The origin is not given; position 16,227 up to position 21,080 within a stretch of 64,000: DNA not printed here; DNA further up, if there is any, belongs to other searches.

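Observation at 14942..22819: Operon of three giant secreted proteins with repeated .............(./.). modules behind a class-III-like N-terminus protein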

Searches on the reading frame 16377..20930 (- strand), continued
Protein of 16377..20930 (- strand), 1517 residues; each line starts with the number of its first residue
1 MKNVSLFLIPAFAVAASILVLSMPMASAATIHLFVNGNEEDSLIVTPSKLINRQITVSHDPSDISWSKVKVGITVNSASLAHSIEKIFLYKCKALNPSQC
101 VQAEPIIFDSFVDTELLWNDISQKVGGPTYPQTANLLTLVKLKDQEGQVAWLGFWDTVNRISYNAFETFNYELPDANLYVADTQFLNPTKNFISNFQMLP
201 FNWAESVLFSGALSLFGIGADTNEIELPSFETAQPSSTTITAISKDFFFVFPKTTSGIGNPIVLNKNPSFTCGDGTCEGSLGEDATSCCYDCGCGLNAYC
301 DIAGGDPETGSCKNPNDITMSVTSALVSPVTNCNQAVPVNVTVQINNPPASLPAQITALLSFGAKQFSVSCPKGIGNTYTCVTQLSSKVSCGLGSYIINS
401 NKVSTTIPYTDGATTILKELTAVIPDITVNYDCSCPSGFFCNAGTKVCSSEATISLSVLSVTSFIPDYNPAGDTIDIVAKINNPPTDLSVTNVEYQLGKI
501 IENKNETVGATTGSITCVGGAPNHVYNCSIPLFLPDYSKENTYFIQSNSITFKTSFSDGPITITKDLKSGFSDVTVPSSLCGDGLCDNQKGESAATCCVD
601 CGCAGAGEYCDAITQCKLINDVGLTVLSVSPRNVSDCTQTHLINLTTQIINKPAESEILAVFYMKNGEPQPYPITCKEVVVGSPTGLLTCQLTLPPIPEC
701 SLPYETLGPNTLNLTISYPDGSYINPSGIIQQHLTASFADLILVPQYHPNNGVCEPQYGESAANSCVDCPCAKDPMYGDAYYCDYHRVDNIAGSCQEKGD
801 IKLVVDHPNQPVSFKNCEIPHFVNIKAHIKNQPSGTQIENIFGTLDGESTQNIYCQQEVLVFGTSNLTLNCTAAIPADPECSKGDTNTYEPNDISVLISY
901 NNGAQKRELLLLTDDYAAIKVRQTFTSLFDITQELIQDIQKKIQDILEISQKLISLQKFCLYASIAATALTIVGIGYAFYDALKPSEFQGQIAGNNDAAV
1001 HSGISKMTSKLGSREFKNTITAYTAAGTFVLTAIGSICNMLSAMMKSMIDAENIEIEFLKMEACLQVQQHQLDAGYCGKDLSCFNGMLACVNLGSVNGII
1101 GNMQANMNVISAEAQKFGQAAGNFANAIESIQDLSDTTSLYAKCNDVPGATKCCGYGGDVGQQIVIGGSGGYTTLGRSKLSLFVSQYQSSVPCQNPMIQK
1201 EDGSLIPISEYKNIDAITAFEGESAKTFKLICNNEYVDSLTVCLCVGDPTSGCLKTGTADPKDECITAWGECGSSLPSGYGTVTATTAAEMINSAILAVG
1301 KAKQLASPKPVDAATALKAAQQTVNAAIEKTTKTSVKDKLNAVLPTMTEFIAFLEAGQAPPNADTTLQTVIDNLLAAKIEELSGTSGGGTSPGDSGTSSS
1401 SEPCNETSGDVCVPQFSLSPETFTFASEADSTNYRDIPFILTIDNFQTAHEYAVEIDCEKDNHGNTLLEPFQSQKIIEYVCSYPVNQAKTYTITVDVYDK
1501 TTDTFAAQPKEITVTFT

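Call 51: search_protein_families(library=pfam, proteins=[L006:3194-3757:+, L006:3845-4426:+, L006:4494-4985:+, L006:5016-6104:+, L006:6101-6589:+, L006:6586-7071:+, L006:7161-8999:+, L006:15796-17280:+, L006:17216-19069:-], max_evalue=1)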
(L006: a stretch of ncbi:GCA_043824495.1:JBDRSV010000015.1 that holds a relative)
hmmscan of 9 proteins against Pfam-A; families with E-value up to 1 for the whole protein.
L006:3194-3757:+ (187 aa): 2 families
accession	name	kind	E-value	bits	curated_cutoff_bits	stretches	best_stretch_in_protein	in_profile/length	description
PF04277.18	OAD_gamma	-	0.05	14.7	27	1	5-49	8-52/76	Oxaloacetate decarboxylase, gamma chain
PF06296.18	RelE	-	0.092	13.4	27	1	33-114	14-99/120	RelE toxin of RelE / RelB toxin-antitoxin system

L006:3845-4426:+ (193 aa): 1 family
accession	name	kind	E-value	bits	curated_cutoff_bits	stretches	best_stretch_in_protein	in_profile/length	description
PF10633.15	NPCBM_assoc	-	0.083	13.5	24.4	1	146-172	46-72/78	NPCBM-associated, NEW3 domain of alpha-galactosidase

L006:4494-4985:+ (163 aa): 0 families

L006:5016-6104:+ (362 aa): 0 families

L006:6101-6589:+ (162 aa): 4 families
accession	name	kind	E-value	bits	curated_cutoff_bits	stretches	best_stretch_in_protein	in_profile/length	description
PF12679.13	ABC2_membrane_2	-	0.04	13.6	27.2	1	7-61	11-65/283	ABC-2 family transporter protein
PF04584.19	Pox_A28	-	0.054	14.1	27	1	9-73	1-63/140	Poxvirus A28 family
PF04934.19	Med6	-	0.13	12.5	27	1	50-132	17-83/133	MED6 mediator sub complex component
PF20682.3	Hanta_Gc_C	-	0.44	10.6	28.5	1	6-37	186-219/229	Hantavirus glycoprotein Gc, C-terminal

L006:6586-7071:+ (161 aa): 3 families
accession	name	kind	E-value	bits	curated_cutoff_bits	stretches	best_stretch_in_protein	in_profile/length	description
PF16951.10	MaAIMP_sms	-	0.13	12.5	26.2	0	8-32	9-32/60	Putative methionine and alanine importer, small subunit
PF08370.16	PDR_assoc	-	0.2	11.9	24.9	1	6-35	33-62/65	Plant PDR ABC transporter associated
PF02416.21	TatA_B_E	-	0.68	9.7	21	0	5-18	5-18/53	mttA/Hcf106 family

L006:7161-8999:+ (612 aa): 1 family
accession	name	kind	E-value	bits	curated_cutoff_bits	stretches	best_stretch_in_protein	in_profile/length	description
PF16753.10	Tipalpha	-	0.11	12.7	26.6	1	41-75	69-103/151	TNF-alpha-Inducing protein of Helicobacter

L006:15796-17280:+ (494 aa): 3 families
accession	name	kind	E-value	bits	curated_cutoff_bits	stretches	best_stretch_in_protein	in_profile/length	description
PF07705.17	CARDB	-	0.0063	17.1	22.7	1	278-355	14-90/101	CARDB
PF23196.1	NOMO_6th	-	0.02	15.7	27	1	169-241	9-84/123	NOMO sixth transthyretin-like domain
PF04901.18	RAMP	-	0.37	11.3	27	1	440-468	79-107/110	Receptor activity modifying family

L006:17216-19069:- (617 aa): 8 families
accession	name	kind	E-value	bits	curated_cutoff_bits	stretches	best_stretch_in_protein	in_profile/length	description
PF25630.1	Phycodna_minor_capsid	-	0.0019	18.9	27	1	573-607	6-40/96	Phycodnaviridae minor capsid protein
PF24507.1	Ig_CFAP65_4th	-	0.0063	17.3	27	1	400-469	2-70/76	CFAP65, fourth Ig-like domain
PF22544.2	HYDIN_VesB_CFA65-like_Ig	-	0.012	16.2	25.5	1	388-466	13-92/100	HYDIN/CFA65/VesB-like, Ig-like domain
PF15780.11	ASH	-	0.017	15.8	27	1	389-451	18-81/98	Abnormal spindle-like microcephaly-assoc'd, ASPM-SPD-2-Hydin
PF24771.2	Ig_CFAP74_1st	-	0.04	14.7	29.2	1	389-469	12-95/97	CFAP74 first Ig-like domain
PF17870.6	Insulin_TMD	-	0.047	14.2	33.4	1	563-594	6-42/47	Insulin receptor trans-membrane segment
PF02752.27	Arrestin_C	-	0.14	12.9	27.7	1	310-353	7-50/137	Arrestin (or S-antigen), C-terminal domain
PF22073.2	Cep192_D4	-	0.17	12.5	35.5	1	393-461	19-95/112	Cep192 domain 4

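Call 73: find_related_loci(query=A6, collection=genome_contigs, flank=10000)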
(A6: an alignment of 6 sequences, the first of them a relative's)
Query A6 (1517 aa) in genome_contigs; peptide patterns used: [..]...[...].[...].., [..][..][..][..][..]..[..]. (x = any residue, [..] = any of these).
46 stretches matched a pattern; 17 encode a relative of the query (tblastn E <= 1e-3); 17 distinct loci.
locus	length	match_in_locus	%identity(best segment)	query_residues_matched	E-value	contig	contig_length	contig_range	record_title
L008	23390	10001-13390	40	3-1156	0e+0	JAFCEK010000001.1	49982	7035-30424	MAG: Candidatus Aenigmatarchaeota archaeon isolate Meg22_1214_Bin_103 Meg22_1214_Bin_103_scaffold_2647, whole genome sho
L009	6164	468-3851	39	1-1154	0e+0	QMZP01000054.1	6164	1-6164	MAG: Candidatus Aenigmatarchaeota archaeon isolate B8_G16 B8_Guay16_scaffold_12961, whole genome shotgun sequence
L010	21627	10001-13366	39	9-1129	0e+0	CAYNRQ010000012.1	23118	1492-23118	MAG TPA_asm: uncultured archaeon isolate binchicken_co19_608 genome assembly, contig: NODE_3352_length_23118_cov_9.28816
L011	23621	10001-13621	36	6-1239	0e+0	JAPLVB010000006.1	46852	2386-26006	MAG: Candidatus Aenigmatarchaeota archaeon isolate LacPavin_0920_SED5_MAG_47_10 LacPavin_0920_SED5_scaffold_502546, whol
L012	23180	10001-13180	38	6-1094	0e+0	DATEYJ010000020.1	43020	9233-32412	MAG TPA_asm: archaeon isolate SMAG_U8442 k141_173432, whole genome shotgun sequence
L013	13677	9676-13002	37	3-1121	0e+0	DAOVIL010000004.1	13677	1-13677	MAG TPA_asm: Candidatus Aenigmatarchaeota archaeon isolate CSMAG_1366 CSMAG_1366_k141_550064_length_13677_cov_6.0000, wh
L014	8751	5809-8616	39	6-961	0e+0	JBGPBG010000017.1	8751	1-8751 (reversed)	MAG: Candidatus Aenigmatarchaeota archaeon isolate OBJ_0618_130150_110 k141_7033979_length_8751_cov_8.0000, whole genome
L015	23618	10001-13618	40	3-1121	0e+0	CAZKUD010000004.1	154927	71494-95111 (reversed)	MAG TPA_asm: uncultured archaeon isolate binchicken_co334_109 genome assembly, contig: NODE_88_length_154927_cov_15.1626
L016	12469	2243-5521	39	3-1129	0e+0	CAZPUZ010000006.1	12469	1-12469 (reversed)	MAG TPA_asm: uncultured archaeon isolate binchicken_co19_610 genome assembly, contig: NODE_8540_length_12469_cov_4.10592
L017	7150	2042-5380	32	3-1136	0e+0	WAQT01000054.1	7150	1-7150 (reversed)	MAG: Candidatus Aenigmatarchaeota archaeon isolate S146_145_esom k151_772081, whole genome shotgun sequence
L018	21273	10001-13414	37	3-1160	0e+0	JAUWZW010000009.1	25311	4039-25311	MAG: Candidatus Aenigmatarchaeota archaeon isolate CSMAG_2746 CSMAG_2746_k141_171603_length_25311_cov_39.0000, whole gen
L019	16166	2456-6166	28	3-1229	2e-149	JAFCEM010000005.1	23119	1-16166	MAG: Candidatus Aenigmatarchaeota archaeon isolate Meg22_1214_Bin_123 Meg22_1214_Bin_123_scaffold_6435, whole genome sho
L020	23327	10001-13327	41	19-1156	0e+0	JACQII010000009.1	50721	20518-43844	MAG: Candidatus Aenigmatarchaeota archaeon isolate NC_groundwater_1121_Ag_S-0.1um_63_48 S_p1_S3_coassembly_k141_1547123,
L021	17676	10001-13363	39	1-1147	0e+0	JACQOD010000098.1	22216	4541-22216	MAG: Candidatus Aenigmatarchaeota archaeon isolate NC_groundwater_1272_Ag_S-0.2um_63_33 S_p2_S4_coassembly_k141_3813343,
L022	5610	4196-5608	43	13-907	3e-131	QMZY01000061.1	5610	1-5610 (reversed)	MAG: Candidatus Aenigmatarchaeota archaeon isolate B30_G1 B30_Guay1_scaffold_10128, whole genome shotgun sequence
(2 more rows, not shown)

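Call 85: find_homologous_proteins(query=A7, max_evalue=0.001)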
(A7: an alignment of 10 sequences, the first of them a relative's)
Query A7 (10 sequences) (364 aa, profile of the alignment): 11 proteins with E <= 0.001 among 8000 candidates.
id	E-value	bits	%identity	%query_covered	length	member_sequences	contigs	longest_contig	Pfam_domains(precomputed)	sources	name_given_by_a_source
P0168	1.7e-139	483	45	100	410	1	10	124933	-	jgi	-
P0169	6.7e-136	471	100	100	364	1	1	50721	-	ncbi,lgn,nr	ncbi:MAG: hypothetical protein HY369_02700 [Candidatus Aenigmarchaeota archaeon]|nr:hypothetical pro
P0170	8.4e-136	471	46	100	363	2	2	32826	-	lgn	-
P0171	1.5e-134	467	42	100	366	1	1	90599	-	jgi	jgi:hypothetical protein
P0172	9.6e-122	424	28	100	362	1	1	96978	-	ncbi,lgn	ncbi:MAG: hypothetical protein ABIJ92_02835 [Candidatus Aenigmatarchaeota archaeon]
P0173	9.2e-119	415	45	100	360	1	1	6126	-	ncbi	-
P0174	3.0e-115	403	45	100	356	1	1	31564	-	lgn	-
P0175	3.6e-101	357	38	99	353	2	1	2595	-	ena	-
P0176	1.1e-94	335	30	99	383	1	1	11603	-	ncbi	-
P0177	1.7e-81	292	28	99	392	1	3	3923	-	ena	-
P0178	4.3e-80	287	26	99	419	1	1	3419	-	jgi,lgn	jgi:hypothetical protein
